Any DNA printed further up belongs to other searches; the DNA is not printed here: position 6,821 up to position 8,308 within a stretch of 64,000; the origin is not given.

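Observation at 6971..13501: Translationally coupled five-gene operon around an AAA+ ATPase with no assignable function - candidate undescribed membrane-associated system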

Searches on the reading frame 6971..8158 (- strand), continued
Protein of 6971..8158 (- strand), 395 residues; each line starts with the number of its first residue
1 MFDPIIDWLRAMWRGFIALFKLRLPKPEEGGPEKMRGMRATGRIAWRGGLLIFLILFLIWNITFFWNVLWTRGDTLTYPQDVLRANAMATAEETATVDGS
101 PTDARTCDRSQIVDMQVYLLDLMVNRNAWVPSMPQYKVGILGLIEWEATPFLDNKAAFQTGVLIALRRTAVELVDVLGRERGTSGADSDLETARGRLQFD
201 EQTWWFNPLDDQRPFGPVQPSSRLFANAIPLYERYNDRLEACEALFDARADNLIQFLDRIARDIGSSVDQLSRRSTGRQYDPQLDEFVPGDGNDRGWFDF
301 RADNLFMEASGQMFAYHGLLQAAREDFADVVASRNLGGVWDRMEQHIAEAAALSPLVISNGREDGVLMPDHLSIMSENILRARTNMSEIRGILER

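Call 113: list_cluster_members(proteins=[L092:7483-8556:+, L092:8707-9837:+])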
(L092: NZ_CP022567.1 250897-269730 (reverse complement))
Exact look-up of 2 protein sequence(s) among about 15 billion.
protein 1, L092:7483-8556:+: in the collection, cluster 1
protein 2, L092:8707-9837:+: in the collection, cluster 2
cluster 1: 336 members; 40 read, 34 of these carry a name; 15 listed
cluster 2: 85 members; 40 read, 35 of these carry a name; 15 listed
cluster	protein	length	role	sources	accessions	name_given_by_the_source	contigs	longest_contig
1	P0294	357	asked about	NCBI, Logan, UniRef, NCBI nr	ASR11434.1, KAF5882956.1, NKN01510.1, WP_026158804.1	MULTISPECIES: hypothetical protein [Rhizobium] | hypothetical protein n=1 Tax=Rhizobium TaxID=379 RepID=UPI000399D5A7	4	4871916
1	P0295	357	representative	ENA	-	-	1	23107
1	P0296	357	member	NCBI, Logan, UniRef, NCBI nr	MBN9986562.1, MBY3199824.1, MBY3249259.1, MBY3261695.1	hypothetical protein [Rhizobium laguerreae] | Uncharacterized protein n=1 Tax=Rhizobium laguerreae TaxID=1076926 RepID=A0AAX2QGA4_9HYPH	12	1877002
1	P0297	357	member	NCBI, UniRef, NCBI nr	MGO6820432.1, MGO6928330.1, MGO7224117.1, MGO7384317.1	hypothetical protein [Rhizobium ruizarguesonis] | hypothetical protein n=1 Tax=Rhizobium ruizarguesonis TaxID=2081791 RepID=UPI0013D0A574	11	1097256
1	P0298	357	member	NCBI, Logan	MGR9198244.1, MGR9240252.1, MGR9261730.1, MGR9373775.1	hypothetical protein [Rhizobium leguminosarum]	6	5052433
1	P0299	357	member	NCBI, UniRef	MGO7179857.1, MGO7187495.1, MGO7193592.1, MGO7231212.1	hypothetical protein ACCT14_02820 [Rhizobium brockwellii] | hypothetical protein n=1 Tax=Rhizobium brockwellii TaxID=3019932 RepID=UPI003F9746EB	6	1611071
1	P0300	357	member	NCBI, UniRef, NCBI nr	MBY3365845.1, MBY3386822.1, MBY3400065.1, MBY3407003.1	hypothetical protein [Rhizobium laguerreae] | hypothetical protein n=1 Tax=Rhizobium laguerreae TaxID=1076926 RepID=UPI001C916DA8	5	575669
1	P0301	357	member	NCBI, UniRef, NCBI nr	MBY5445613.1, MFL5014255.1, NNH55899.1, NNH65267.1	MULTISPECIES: hypothetical protein [Rhizobium] | Uncharacterized protein n=1 Tax=Rhizobium laguerreae TaxID=1076926 RepID=A0A7Y2W717_9HYPH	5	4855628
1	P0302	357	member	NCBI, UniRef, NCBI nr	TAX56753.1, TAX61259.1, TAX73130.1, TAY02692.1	hypothetical protein ELI02_15130 [Rhizobium leguminosarum] | Uncharacterized protein n=1 Tax=Rhizobium leguminosarum TaxID=384 RepID=A0A4Q8Y1A9_RHILE | hypothetical protein [Rhizobium leguminosarum]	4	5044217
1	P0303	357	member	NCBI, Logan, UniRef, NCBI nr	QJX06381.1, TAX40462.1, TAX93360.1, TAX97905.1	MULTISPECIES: hypothetical protein [Rhizobium] | hypothetical protein n=1 Tax=Rhizobium TaxID=379 RepID=UPI000522E391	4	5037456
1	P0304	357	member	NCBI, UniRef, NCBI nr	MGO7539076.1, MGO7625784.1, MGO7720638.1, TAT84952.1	hypothetical protein [Rhizobium ruizarguesonis] | hypothetical protein n=1 Tax=Rhizobium ruizarguesonis TaxID=2081791 RepID=UPI0010319979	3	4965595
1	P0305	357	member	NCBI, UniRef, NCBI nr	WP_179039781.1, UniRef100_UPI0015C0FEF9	hypothetical protein [Rhizobium leguminosarum] | hypothetical protein n=1 Tax=Rhizobium leguminosarum TaxID=384 RepID=UPI0015C0FEF9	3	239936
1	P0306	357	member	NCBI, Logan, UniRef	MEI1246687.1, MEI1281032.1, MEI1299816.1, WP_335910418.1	hypothetical protein [Rhizobium aouanii] | Uncharacterized protein n=1 Tax=Rhizobium aouanii TaxID=3118145 RepID=A0ABU8CCX6_9HYPH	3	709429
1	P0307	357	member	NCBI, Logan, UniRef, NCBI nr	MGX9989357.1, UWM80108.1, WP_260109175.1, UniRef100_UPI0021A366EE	hypothetical protein ACS4RR_009075 [Rhizobium sp. Z1P35] | hypothetical protein n=1 Tax=Rhizobium sp. SRDI969 TaxID=3138252 RepID=UPI0021A366EE | hypothetical protein [Rhizobium leguminosarum]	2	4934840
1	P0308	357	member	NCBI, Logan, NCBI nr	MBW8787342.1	MAG: hypothetical protein JF594_06310 [Rhizobium leguminosarum] | hypothetical protein [Rhizobium leguminosarum]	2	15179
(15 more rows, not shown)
